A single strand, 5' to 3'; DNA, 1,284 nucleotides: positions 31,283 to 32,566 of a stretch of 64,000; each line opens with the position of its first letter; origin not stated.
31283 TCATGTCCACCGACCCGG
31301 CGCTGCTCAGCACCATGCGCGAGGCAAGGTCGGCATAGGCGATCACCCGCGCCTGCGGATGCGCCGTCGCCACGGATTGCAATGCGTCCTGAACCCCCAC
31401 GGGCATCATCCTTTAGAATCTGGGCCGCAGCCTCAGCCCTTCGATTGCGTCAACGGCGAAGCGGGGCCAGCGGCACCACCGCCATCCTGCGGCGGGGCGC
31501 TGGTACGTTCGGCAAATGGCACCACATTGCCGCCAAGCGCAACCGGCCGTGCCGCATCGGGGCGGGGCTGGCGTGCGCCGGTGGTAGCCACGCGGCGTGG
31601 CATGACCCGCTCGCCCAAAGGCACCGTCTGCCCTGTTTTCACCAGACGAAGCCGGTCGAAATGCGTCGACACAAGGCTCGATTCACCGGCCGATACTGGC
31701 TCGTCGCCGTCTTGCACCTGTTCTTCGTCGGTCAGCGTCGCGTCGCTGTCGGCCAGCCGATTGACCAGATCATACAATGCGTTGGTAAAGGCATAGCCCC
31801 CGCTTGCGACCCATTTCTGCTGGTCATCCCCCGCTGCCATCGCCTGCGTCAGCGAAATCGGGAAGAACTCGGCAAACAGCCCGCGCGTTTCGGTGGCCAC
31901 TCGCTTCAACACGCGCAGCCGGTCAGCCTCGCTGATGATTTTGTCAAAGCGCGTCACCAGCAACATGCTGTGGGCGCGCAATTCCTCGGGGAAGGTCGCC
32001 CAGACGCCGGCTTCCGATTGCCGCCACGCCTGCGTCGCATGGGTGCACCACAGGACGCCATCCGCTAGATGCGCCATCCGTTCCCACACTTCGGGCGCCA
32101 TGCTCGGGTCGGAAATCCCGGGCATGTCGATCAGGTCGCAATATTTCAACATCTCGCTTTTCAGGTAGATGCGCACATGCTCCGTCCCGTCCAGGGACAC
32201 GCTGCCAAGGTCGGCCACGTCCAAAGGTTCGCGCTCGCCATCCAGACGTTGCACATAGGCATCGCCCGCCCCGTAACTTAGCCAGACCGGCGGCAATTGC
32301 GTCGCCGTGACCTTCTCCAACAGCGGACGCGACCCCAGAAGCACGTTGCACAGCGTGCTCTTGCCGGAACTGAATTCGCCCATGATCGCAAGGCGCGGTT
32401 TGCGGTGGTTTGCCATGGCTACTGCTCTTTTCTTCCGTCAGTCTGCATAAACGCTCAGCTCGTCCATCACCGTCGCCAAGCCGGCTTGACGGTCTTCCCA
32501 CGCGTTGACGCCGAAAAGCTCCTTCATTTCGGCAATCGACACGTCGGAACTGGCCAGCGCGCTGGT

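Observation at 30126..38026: Seven-gene FHA / PP2C / triple dynamin-like GTPase / Roadblock-like operon without a kinase: candidate uncharacterised membrane-remodelling or defence module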

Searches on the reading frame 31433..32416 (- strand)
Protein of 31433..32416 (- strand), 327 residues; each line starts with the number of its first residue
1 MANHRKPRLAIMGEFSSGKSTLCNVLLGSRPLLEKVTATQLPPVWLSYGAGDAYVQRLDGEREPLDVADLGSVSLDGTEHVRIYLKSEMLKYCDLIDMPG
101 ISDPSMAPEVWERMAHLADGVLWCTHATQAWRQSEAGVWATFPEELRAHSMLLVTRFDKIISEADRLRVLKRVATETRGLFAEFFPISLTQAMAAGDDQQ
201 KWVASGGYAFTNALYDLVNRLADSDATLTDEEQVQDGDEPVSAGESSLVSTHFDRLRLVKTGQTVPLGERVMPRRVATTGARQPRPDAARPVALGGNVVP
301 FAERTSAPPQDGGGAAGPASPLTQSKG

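Call 3: search_protein_families(library=pfam, proteins=[window:31433-32416:-], max_evalue=0.1)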
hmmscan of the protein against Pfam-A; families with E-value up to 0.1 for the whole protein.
window:31433-32416:- (327 aa): 4 families
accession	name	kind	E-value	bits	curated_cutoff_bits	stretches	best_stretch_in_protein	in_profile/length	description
PF00350.29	Dynamin_N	-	3.8e-09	37.2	27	1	10-136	2-147/168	Dynamin family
PF01926.29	MMR_HSR1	-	4.5e-05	24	21.9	1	9-133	2-91/113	50S ribosome-binding GTPase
PF00005.33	ABC_tran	-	0.045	14.8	25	0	6-29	11-34/137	ABC transporter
PF00009.33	GTP_EFTU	-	0.065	13.3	26.5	0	8-177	5-150/188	Elongation factor Tu GTP binding domain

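Call 4: search_protein_families(library=padloc, proteins=[window:31433-32416:-], max_evalue=0.1)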
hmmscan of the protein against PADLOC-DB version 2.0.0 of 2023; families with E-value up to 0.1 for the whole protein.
window:31433-32416:- (327 aa): 2 families
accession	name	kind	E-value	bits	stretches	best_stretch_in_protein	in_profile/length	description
PDLC03841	LeoBC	-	6.5e-07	26.8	1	9-135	80-167/601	-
PDLC03839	LeoA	-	0.00011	19.4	1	3-53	54-80/559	-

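Call 5: search_protein_families(library=ncbifam, proteins=[window:31433-32416:-], max_evalue=0.1)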
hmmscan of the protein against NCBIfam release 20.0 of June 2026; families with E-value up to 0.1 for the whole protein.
window:31433-32416:- (327 aa): 4 families
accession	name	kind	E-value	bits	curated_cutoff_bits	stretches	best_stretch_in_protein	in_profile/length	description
NF000908.1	PRK00089.1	equivalog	8.8e-06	25.2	237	1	96-192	56-153/291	GTPase Era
TIGR03594.1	GTPase_EngA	equivalog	0.021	13.9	306.7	1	5-30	174-199/432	ribosome biogenesis GTPase Der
NF052648.1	DynmDynABac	equivalog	0.028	12.2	1600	1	4-32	608-636/1187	dynamin GTPase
TIGR00231.1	small_GTP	domain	0.052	13.3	42.5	1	6-30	3-27/164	GTP-binding protein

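Call 33: search_solved_structures(query=window:31433-32416:-, max_evalue=1)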
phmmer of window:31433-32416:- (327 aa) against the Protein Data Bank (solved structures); distinct sequences matched with E-value up to 1: 11.
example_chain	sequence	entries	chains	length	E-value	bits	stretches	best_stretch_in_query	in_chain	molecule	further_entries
5owv_C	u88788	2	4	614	8e-06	28.4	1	7-205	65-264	GTP-binding protein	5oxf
7c1o_A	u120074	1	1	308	0.00033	23.1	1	95-189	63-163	GTPase Era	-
3r9w_A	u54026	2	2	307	0.00074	22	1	96-189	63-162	GTPase Era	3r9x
3iev_A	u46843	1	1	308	0.00075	21.9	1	96-189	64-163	GTP-binding protein era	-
8wdb_D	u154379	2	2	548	0.064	15.6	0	5-29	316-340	Probable dipeptide-transport ATP-binding protein ABC transporter DppD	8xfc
8wd9_D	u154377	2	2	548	0.065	15.6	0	5-29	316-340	Probable dipeptide-transport ATP-binding protein ABC transporter DppD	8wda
6rd4_8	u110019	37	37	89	0.14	14.4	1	200-244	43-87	Mitochondrial ATP synthase subunit ASA8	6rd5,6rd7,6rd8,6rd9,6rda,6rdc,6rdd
9rif_B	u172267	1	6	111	0.26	13.6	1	131-185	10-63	Oocyst rupture protein 2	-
7aoi_XL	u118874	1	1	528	0.4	13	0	5-29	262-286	GTP-binding protein, putative,mt-EngA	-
6yxx_EA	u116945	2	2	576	0.53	12.6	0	5-29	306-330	mt-EngA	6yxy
2eih_A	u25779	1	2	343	0.56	12.5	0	53-106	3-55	Alcohol dehydrogenase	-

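Call 49: search_dna_similar(query=window:31433-32416:-, collection=plasmids, mode=protein, max_evalue=0.001, max_rows=25)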
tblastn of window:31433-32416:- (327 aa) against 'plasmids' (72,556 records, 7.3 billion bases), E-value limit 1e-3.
Records with a match: 32; places in all: 50; records where one place covers at least 80% of the query: 12.
Best place of each record, by identity: <60% 32.
By first word of the organism name: Leisingera 12; Rhodococcus 11; Ruegeria 5; Pseudomonas 2; Rhodobacter 1; Lysinibacillus 1.
By predicted mobility (MOB-suite, as given by PLSDB): non-mobilizable 27; mobilizable 5.
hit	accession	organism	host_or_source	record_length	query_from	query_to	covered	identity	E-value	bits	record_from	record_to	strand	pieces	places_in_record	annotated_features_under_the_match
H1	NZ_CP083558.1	Leisingera sp. S132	-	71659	5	290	87%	48.6%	4e-71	246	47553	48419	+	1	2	dynamin family protein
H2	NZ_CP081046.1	Leisingera aquaemixtae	-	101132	5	291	88%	45.2%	5e-61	217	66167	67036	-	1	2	dynamin family protein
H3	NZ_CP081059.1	Leisingera aquaemixtae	-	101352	5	291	88%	44.9%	2e-60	215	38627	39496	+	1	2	dynamin family protein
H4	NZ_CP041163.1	Leisingera aquaemixtae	cell culture,Biocathode MCL, marine ...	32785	5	291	88%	44.9%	9e-60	213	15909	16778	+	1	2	dynamin family protein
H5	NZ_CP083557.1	Leisingera sp. S132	-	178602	5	287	87%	45.1%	2e-62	221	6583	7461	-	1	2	dynamin family protein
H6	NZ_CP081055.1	Leisingera aquaemixtae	-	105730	5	291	88%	44.3%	1e-66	233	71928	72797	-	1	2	dynamin family protein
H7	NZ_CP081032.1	Leisingera aquaemixtae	-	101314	5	291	88%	43.6%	2e-58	209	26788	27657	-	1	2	dynamin family protein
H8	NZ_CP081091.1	Leisingera caerulea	-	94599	5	291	88%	43.0%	3e-63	224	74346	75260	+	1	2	dynamin family protein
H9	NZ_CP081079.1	Leisingera caerulea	-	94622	5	291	88%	43.0%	3e-63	223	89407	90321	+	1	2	dynamin family protein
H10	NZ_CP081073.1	Leisingera caerulea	-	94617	5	291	88%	43.0%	4e-63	223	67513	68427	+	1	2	dynamin family protein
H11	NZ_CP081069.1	Leisingera caerulea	-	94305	5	291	88%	42.3%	1e-64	227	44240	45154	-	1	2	dynamin family protein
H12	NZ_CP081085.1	Leisingera caerulea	-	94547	5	218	65%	51.4%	2e-63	224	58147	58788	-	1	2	dynamin family protein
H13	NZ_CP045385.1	Ruegeria sp. THAF33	pure culture,Surface of a polyethylene ...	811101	3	272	83%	40.6%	3e-56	203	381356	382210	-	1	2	dynamin family protein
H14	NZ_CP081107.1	Ruegeria sp. B32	-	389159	3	226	69%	45.4%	4e-56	203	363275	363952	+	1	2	dynamin family protein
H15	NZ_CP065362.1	Ruegeria sp. SCSIO 43209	Galaxea fascicularis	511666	3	248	75%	40.5%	4e-56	203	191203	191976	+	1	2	dynamin family protein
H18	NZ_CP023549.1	Rhodobacter sp. CZR27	cell culture,paddy soil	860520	8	184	54%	41.2%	2e-37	149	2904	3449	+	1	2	dynamin family protein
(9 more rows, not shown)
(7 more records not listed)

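Call 51: get_annotated_region(hit=H1, flank=10000)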
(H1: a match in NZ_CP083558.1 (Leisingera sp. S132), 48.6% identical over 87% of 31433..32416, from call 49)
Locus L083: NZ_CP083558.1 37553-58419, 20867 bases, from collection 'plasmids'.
description: Leisingera sp. S132 plasmid unnamed5, complete sequence
organism: Leisingera sp. S132 (NCBI taxid 2867016)
taxonomy: Bacteria; Pseudomonadota; Alphaproteobacteria; Rhodobacterales; Roseobacteraceae; Leisingera; Leisingera sp. S132
host: -; source: -; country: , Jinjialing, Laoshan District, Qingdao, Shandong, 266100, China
typing (MOB-suite, as given by PLSDB): non-mobilizable; replicon rep_cluster_508
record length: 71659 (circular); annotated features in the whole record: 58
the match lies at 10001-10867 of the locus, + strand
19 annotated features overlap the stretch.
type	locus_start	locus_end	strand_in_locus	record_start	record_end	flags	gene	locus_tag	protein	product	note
CDS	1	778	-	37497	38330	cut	-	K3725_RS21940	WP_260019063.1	formate/nitrite transporter family protein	GO:0015724 - formate transport [Evidence IEA]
CDS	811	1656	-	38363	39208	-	-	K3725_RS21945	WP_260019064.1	universal stress protein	-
CDS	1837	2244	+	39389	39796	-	-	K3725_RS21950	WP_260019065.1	universal stress protein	-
CDS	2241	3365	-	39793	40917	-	-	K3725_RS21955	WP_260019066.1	ABC transporter permease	-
CDS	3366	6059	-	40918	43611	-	rbbA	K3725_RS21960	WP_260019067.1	ribosome-associated ATPase/putative transporter RbbA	GO:0055085 - transmembrane transport [Evidence IEA]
CDS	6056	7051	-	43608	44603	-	-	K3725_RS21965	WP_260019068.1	HlyD family efflux transporter periplasmic adaptor subunit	-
CDS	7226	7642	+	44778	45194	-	-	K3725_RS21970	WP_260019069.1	cytochrome c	-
CDS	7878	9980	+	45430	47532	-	-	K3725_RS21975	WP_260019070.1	dynamin family protein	-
CDS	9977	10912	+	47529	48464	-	-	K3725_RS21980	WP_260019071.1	dynamin family protein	-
CDS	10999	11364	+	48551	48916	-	-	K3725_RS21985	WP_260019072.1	hypothetical protein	-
CDS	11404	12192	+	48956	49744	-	-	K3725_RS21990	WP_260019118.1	hypothetical protein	-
CDS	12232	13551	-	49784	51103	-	-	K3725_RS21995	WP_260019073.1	hypothetical protein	-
CDS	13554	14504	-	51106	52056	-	-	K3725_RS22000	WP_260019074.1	protein phosphatase 2C domain-containing protein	-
CDS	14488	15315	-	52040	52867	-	-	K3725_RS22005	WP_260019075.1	FHA domain-containing protein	-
CDS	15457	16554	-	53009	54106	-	-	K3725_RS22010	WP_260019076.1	transporter substrate-binding domain-containing protein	-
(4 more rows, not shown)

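Call 52: get_annotated_region(hit=H13, flank=10000)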
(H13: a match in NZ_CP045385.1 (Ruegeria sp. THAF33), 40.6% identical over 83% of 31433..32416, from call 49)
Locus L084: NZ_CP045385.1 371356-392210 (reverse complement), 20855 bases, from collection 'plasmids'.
description: Ruegeria sp. THAF33 plasmid pTHAF33_a, complete sequence
organism: Ruegeria sp. THAF33 (NCBI taxid 2587853)
taxonomy: Bacteria; Pseudomonadota; Alphaproteobacteria; Rhodobacterales; Roseobacteraceae; Ruegeria; Ruegeria sp. THAF33
host: -; source: pure culture,Surface of a polyethylene microplastic particle present in tank 6 of a marine aquarium ...; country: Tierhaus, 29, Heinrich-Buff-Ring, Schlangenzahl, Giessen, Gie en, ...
typing (MOB-suite, as given by PLSDB): non-mobilizable
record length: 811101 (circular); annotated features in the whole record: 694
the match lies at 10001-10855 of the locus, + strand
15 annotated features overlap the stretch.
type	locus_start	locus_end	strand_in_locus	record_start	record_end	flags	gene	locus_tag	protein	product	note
CDS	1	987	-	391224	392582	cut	-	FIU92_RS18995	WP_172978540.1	amidase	-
CDS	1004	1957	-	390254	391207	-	-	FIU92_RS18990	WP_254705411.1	BMP family protein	-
CDS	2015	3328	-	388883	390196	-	-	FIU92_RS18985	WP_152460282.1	amidohydrolase family protein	-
CDS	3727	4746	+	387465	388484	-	-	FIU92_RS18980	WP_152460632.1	AraC family transcriptional regulator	-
CDS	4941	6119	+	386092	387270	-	-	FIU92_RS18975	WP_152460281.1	acyl-CoA dehydrogenase family protein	-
CDS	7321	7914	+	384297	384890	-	-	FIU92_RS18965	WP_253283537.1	hypothetical protein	-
CDS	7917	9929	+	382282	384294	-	-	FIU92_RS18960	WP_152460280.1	dynamin family protein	-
CDS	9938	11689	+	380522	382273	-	-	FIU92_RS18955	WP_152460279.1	dynamin family protein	-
CDS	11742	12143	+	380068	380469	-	-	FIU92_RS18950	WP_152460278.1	hypothetical protein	-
CDS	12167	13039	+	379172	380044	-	-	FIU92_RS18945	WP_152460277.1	hypothetical protein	-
CDS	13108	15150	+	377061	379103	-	-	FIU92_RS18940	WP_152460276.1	dynamin family protein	-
CDS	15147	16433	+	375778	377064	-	-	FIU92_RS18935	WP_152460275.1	dynamin family protein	-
CDS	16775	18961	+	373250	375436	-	-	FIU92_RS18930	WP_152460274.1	serine/threonine-protein kinase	GO:0006468 - protein phosphorylation [Evidence IEA]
CDS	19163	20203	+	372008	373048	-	-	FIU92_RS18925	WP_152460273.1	FHA domain-containing protein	-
CDS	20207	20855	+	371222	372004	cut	-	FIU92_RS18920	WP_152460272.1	PP2C family serine/threonine-protein phosphatase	-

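Call 54: get_annotated_region(hit=H18, flank=12000)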
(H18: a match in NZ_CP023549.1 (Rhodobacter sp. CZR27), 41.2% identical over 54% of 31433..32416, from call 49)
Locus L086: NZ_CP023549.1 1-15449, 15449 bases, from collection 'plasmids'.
description: Rhodobacter sp. CZR27 plasmid unnamed1, complete sequence
organism: Rhodobacter sp. CZR27 (NCBI taxid 2033869)
taxonomy: Bacteria; Pseudomonadota; Alphaproteobacteria; Rhodobacterales; Paracoccaceae; Rhodobacter; Rhodobacter sp. CZR27
host: -; source: cell culture,paddy soil; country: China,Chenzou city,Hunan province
typing (MOB-suite, as given by PLSDB): non-mobilizable
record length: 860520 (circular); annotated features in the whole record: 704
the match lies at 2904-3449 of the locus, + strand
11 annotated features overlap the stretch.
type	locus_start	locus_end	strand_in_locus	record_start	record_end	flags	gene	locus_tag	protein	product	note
CDS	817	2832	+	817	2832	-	-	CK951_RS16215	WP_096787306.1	dynamin family protein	-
CDS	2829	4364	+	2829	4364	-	-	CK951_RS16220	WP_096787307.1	dynamin family protein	-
CDS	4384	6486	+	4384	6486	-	-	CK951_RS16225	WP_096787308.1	dynamin family protein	-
CDS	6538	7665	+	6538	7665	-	-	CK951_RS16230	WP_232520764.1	dynamin family protein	-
CDS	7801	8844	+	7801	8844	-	-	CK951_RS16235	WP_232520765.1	sensor histidine kinase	GO:0007165 - signal transduction [Evidence IEA]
CDS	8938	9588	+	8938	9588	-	-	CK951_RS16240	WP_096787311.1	DUF6781 family protein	-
CDS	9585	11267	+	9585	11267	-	-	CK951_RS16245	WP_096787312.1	AarF/UbiB family protein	-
CDS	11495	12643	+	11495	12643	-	-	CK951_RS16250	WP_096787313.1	acyltransferase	-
CDS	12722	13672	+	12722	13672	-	-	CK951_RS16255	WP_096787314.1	phosphoribosyltransferase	-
CDS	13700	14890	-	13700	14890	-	-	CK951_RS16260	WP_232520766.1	glycosyltransferase family 4 protein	-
CDS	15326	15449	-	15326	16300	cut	-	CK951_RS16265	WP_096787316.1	phosphoribosyltransferase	-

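Call 78: find_related_loci(query=A7, collection=viral_contigs, flank=10000)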
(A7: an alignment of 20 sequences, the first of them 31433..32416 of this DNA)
Query A7 (327 aa) in viral_contigs; peptide patterns used: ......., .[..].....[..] (x = any residue, [..] = any of these).
24 stretches matched a pattern, but none encodes a relative of the query by tblastn (E <= 1e-3).
